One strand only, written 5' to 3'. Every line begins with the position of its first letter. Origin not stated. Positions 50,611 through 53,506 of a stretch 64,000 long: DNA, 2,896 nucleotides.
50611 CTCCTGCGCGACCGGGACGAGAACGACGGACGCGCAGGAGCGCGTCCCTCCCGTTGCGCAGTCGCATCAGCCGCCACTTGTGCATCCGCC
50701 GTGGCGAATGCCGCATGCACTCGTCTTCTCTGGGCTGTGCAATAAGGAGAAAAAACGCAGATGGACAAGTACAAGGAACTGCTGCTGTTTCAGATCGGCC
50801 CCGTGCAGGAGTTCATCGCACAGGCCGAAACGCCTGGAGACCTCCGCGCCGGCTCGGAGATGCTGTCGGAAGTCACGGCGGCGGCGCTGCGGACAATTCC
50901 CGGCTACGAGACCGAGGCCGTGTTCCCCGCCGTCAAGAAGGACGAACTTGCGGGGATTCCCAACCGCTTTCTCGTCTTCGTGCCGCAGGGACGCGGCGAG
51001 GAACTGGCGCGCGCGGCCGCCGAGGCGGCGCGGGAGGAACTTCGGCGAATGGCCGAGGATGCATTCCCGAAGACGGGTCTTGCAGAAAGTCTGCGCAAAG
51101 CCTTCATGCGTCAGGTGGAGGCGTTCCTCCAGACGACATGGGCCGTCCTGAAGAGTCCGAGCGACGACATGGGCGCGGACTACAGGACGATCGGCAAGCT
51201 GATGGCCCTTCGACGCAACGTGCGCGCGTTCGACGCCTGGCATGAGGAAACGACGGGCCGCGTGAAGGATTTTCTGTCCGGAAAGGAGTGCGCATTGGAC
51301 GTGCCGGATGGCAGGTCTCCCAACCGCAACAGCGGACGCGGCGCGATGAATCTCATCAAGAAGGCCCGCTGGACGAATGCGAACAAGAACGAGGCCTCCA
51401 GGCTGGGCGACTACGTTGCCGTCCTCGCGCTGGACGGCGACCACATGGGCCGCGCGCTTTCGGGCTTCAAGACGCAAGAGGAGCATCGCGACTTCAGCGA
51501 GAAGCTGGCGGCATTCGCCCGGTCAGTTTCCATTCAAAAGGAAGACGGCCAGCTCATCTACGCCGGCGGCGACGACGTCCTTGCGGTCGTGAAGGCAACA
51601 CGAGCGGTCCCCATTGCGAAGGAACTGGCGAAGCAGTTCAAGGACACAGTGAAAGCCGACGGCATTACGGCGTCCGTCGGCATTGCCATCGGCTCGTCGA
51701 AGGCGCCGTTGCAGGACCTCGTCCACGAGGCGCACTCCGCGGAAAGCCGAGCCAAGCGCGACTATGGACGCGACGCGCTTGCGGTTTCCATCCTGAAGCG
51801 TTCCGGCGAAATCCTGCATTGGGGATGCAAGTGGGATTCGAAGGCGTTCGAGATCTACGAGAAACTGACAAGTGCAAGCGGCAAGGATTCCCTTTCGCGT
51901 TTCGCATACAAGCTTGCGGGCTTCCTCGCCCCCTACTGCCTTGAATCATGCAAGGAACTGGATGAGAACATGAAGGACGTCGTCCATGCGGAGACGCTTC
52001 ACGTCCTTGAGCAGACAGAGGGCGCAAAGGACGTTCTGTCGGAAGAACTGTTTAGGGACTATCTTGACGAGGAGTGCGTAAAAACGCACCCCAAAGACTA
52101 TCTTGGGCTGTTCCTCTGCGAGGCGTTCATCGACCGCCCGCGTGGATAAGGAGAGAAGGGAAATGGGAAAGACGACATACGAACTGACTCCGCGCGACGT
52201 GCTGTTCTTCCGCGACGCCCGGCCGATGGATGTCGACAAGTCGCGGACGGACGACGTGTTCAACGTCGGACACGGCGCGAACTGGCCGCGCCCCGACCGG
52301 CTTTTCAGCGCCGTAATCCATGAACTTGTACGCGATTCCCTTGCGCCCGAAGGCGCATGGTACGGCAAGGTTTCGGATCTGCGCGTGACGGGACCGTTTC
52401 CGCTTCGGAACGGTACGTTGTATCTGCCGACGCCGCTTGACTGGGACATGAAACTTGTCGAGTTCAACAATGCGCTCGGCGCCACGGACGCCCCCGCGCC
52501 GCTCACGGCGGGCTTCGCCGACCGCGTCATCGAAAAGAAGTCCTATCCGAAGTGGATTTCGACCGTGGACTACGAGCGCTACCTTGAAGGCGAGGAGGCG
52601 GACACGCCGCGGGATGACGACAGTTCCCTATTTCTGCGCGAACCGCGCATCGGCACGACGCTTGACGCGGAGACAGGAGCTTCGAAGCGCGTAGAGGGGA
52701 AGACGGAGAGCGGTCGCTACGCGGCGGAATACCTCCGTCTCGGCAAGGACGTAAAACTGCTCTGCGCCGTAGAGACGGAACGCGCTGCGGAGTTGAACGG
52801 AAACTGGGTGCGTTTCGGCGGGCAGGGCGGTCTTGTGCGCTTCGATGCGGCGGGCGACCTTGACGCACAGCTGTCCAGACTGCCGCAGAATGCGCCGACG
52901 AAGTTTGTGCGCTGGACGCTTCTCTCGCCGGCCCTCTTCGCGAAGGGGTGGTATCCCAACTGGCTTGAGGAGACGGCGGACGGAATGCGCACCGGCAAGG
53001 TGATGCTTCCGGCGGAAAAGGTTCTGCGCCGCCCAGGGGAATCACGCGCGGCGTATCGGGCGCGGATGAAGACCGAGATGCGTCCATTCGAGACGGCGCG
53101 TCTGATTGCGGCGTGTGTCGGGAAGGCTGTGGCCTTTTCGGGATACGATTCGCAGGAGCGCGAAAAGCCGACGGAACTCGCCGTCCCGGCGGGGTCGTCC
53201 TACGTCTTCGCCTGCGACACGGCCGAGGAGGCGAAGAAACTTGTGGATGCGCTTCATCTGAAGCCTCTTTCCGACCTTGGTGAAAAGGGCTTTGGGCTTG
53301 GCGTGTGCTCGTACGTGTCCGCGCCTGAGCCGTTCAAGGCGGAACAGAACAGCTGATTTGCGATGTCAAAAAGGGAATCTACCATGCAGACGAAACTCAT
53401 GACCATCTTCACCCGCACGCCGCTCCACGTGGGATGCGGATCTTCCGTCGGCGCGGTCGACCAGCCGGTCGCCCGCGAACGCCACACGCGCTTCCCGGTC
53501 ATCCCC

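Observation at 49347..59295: Compact type III-B locus: 462-aa HD-less, Zn-finger-less Cas10, two CARF proteins, no cas6/cas1/cas2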

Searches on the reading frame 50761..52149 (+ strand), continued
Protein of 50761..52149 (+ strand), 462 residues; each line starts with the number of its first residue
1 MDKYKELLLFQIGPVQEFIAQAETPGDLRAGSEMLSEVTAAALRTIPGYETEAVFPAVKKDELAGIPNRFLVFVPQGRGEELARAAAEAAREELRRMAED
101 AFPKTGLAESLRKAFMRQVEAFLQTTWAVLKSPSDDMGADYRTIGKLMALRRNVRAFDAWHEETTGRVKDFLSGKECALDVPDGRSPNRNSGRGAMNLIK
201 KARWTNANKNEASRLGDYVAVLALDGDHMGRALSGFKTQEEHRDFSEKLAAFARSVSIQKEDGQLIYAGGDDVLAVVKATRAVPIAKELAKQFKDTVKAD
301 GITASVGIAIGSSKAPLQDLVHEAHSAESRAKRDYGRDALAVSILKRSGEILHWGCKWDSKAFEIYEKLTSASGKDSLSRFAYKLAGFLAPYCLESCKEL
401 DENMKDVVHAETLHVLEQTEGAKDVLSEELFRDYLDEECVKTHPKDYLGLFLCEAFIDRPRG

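Call 90: find_encoding_contigs(protein=P0115, flank=10000, max_places=2)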
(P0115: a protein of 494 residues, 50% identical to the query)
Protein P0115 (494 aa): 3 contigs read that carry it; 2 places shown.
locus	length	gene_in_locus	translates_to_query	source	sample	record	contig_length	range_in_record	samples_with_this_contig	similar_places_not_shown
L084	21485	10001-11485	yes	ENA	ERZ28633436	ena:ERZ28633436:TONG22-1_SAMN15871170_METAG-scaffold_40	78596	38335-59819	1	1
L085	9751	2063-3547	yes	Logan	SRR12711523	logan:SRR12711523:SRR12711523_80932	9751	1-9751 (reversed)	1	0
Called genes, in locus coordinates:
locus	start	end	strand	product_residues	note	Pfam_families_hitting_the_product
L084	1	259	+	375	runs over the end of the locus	-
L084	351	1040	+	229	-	PF03167:UDG (weak)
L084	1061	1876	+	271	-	-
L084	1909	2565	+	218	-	-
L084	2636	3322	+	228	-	PF14487:DarT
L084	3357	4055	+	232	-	PF22397:NADAR-DarT1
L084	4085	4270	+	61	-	-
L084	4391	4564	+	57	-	-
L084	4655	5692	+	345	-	PF01867:Cas_Cas1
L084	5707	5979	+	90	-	PF09827:CRISPR_Cas2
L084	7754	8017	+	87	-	-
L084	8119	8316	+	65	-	-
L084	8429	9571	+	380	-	PF09623:Cas_NE0113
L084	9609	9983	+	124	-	-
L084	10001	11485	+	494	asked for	PF12469:Cmr2_N, PF18182:mCpol, PF22335:Cas10-Cmr2_palm2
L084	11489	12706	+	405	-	PF09700:Cas_Cmr3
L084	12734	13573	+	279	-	PF03787:RAMPs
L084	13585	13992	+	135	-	PF09701:Cas_Cmr5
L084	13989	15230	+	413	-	PF03787:RAMPs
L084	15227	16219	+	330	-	PF03787:RAMPs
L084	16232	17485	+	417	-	PF23400:CARF_Card1, PF09002:Card1_endonuc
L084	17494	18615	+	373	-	PF23400:CARF_Card1, PF09002:Card1_endonuc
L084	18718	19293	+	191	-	-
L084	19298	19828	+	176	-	-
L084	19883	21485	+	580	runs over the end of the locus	PF02874:ATP-synt_ab_N (faint), PF16886:ATP-synt_ab_Xtn, PF00006:ATP-synt_ab, PF22919:ATP-synt_VA_C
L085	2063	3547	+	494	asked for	PF12469:Cmr2_N, PF18182:mCpol, PF22335:Cas10-Cmr2_palm2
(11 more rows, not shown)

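Call 91: find_encoding_contigs(protein=P0030, flank=10000, max_places=2)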
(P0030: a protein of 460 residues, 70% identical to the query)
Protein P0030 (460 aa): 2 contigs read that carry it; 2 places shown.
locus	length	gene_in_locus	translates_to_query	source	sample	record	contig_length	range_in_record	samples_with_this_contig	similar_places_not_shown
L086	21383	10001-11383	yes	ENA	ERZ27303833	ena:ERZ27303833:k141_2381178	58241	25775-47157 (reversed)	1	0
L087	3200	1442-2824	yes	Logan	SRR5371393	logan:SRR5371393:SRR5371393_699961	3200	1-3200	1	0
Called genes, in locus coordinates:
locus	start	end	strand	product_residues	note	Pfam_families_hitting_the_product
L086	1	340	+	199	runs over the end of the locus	PF00899:ThiF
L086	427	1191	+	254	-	PF05690:ThiG, PF00977:His_biosynth (faint)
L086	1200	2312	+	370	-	PF04055:Radical_SAM, PF06968:BATS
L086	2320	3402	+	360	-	PF04055:Radical_SAM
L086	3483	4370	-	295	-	PF00899:ThiF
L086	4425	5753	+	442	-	PF13173:AAA_14, PF13635:DUF4143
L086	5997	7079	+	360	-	PF13384:HTH_23 (weak), PF13518:HTH_28 (weak), PF13565:HTH_32, PF13592:HTH_33, PF13358:DDE_3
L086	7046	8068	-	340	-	-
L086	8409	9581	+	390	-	PF09623:Cas_NE0113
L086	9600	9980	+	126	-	-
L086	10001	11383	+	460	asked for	PF12469:Cmr2_N, PF18182:mCpol, PF22335:Cas10-Cmr2_palm2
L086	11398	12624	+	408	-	PF09700:Cas_Cmr3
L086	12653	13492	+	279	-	PF03787:RAMPs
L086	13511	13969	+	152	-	PF09701:Cas_Cmr5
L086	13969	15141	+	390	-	PF03787:RAMPs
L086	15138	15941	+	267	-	PF03787:RAMPs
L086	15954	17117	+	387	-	-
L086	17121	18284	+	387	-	PF23400:CARF_Card1, PF09002:Card1_endonuc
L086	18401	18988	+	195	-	PF12710:HAD (weak), PF13419:HAD_2 (weak)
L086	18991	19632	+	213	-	-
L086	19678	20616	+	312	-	PF02481:DNA_processg_A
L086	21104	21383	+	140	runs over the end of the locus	PF14516:AAA_35 (weak), PF01637:ATPase_2 (weak)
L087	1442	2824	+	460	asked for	PF12469:Cmr2_N, PF18182:mCpol, PF22335:Cas10-Cmr2_palm2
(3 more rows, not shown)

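Call 92: search_protein_families(library=padloc, proteins=[L002:17186-18454:+, L082:16496-17083:+, L082:17106-18311:+, L086:15954-17117:+, L082:9587-9967:+, L084:18718-19293:+, L084:19298-19828:+, L012:17287-18540:+], max_evalue=0.01)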
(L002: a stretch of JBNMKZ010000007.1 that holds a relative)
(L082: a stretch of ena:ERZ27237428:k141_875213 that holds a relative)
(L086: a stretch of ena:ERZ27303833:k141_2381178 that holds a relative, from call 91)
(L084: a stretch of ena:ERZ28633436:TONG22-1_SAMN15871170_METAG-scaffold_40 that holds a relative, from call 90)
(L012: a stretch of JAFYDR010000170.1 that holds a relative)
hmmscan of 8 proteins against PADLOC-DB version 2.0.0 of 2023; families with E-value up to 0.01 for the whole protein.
L002:17186-18454:+ (422 aa): 24 families
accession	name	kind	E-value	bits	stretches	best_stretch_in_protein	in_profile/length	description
PDLC01825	CARF2--CARF_HEPN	-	3.4e-82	274.4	1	24-415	2-378/382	-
PDLC01032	Csx1/Csm6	-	8e-50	168.3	1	22-397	1-311/412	CARF+HEPN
PDLC01345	Csx1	-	1.3e-44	151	1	26-348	2-264/267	CAS-III; associated_signaling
PDLC01826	CARF2--CARF_HEPN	-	8.3e-43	145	1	22-407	1-388/393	-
PDLC01824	CARF2--CARF_HEPN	-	5.8e-36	122.7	1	41-265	8-188/376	-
PDLC01621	Csx1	-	3e-34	117.1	1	41-288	5-203/340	CAS-III; associated_signaling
PDLC01281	Csx1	-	4.1e-33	113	1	41-252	6-189/191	CAS-III; associated_signaling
PDLC01843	CARF2--CARF_HEPN_CSX20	-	5.3e-32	109.4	1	23-380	2-330/498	-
PDLC01827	CARF2--CARF_HEPN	-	4.1e-31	106.6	1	22-411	1-385/393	-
PDLC01837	CARF2--CARF_HEPN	-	4.7e-27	93.3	1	24-411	4-374/380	-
PDLC01834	CARF2--CARF_HEPN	-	1.3e-23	81.4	1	22-418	1-398/404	-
PDLC01839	CARF2--CARF_HEPN_CARF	-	4.7e-23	79.7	1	127-264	53-190/518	-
PDLC01832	CARF2--CARF_HEPN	-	4.1e-21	73.7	2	130-252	62-187/416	-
PDLC01844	CARF2--CARF_HEPN_CSX3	-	9.2e-21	72.2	1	41-250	7-174/464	-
PDLC01845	CARF2--CARF_HEPN_Unk_f1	-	2.1e-20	71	1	22-297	1-287/629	-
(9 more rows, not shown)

L082:16496-17083:+ (195 aa): 0 families

L082:17106-18311:+ (401 aa): 24 families
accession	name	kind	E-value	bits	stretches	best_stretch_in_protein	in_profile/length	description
PDLC01825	CARF2--CARF_HEPN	-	3.7e-83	277.6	1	3-394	2-378/382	-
PDLC01032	Csx1/Csm6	-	5.3e-50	168.9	1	1-384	1-319/412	CARF+HEPN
PDLC01345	Csx1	-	1.1e-44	151.3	1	6-327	3-264/267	CAS-III; associated_signaling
PDLC01826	CARF2--CARF_HEPN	-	3.1e-42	143.1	1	1-386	1-388/393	-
PDLC01824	CARF2--CARF_HEPN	-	3.8e-36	123.3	1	20-250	8-189/376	-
PDLC01621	Csx1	-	3.5e-35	120.2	1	20-268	5-204/340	CAS-III; associated_signaling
PDLC01281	Csx1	-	2.7e-32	110.4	1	20-231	6-189/191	CAS-III; associated_signaling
PDLC01843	CARF2--CARF_HEPN_CSX20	-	5.7e-32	109.3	1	3-360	3-331/498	-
PDLC01827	CARF2--CARF_HEPN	-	6.4e-31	106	1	1-389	1-384/393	-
PDLC01837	CARF2--CARF_HEPN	-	2.7e-26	90.8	1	3-390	4-374/380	-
PDLC01839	CARF2--CARF_HEPN_CARF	-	1.1e-23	81.8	1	99-241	46-190/518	-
PDLC01834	CARF2--CARF_HEPN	-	4.2e-23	79.8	1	1-397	1-398/404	-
PDLC01844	CARF2--CARF_HEPN_CSX3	-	9.5e-22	75.5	1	20-229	7-174/464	-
PDLC01832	CARF2--CARF_HEPN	-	5e-21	73.4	2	106-232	59-188/416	-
PDLC01845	CARF2--CARF_HEPN_Unk_f1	-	3e-19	67.2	1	1-309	1-324/629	-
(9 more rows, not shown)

L086:15954-17117:+ (387 aa): 0 families

L082:9587-9967:+ (126 aa): 0 families

L084:18718-19293:+ (191 aa): 0 families

L084:19298-19828:+ (176 aa): 0 families

L012:17287-18540:+ (417 aa): 26 families (the best 25 are shown)
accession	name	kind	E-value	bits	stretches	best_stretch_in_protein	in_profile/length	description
PDLC01824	CARF2--CARF_HEPN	-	5e-88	294.1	1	2-386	2-354/376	-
PDLC01032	Csx1/Csm6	-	5.8e-76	254.4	1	1-390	2-352/412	CARF+HEPN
PDLC01843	CARF2--CARF_HEPN_CSX20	-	1.8e-70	236.2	1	1-384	2-357/498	-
PDLC01621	Csx1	-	1.1e-61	207.4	1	4-381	1-339/340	CAS-III; associated_signaling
PDLC01345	Csx1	-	2.2e-61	206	1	4-308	2-265/267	CAS-III; associated_signaling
PDLC01839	CARF2--CARF_HEPN_CARF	-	3.5e-56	189.1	1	1-383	1-344/518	-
PDLC01842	CARF2--CARF_HEPN_CSX16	-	2.4e-37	127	1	3-265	2-261/478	-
PDLC01844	CARF2--CARF_HEPN_CSX3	-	9.8e-36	121.6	1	4-385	3-353/464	-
PDLC01281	Csx1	-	2.2e-34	117.2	1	4-185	2-189/191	CAS-III; associated_signaling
PDLC01832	CARF2--CARF_HEPN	-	1.9e-33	114.4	1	2-385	3-387/416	-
PDLC01826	CARF2--CARF_HEPN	-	2.6e-27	94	1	72-385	107-371/393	-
PDLC01825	CARF2--CARF_HEPN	-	4.9e-21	73.1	1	73-185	106-213/382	-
PDLC01687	Csx1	-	5.3e-20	70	1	252-385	1-130/152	Csx1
PDLC01838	CARF2--CARF_HEPN_CARF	-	9.9e-18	62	1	3-266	3-257/522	-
PDLC01840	CARF2--CARF_HEPN_CARF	-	1.3e-17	61.7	1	40-185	45-182/547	-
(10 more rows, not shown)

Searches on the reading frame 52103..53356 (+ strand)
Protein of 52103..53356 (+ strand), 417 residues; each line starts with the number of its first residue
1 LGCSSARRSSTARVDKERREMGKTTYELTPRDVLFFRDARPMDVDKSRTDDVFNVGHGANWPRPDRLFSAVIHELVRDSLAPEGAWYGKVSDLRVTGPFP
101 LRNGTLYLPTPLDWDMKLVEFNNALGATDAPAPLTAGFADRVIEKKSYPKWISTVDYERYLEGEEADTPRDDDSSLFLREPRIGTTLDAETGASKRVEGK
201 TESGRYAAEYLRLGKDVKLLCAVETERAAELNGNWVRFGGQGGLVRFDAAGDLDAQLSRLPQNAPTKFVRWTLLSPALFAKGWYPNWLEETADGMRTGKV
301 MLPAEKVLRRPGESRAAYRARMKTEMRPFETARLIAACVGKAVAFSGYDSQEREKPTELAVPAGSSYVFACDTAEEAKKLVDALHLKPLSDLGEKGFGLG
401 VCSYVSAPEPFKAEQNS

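Call 6: search_protein_families(library=pfam, proteins=[window:52103-53356:+], max_evalue=0.01)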
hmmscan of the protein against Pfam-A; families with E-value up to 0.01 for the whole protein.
window:52103-53356:+ (417 aa): 1 family
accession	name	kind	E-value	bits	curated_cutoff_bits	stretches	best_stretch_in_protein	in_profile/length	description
PF09700.15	Cas_Cmr3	-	7.8e-33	114.9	21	1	26-400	1-362/367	CRISPR-associated protein (Cas_Cmr3)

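Call 7: search_protein_families(library=ncbifam, proteins=[window:52103-53356:+], max_evalue=0.01)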
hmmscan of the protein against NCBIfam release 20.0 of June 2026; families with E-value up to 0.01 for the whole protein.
window:52103-53356:+ (417 aa): 1 family
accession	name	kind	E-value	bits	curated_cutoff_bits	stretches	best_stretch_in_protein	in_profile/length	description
TIGR01888.1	cas_cmr3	equivalog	2.8e-20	72.8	100.4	1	27-400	2-341/346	type III-B CRISPR module-associated protein Cmr3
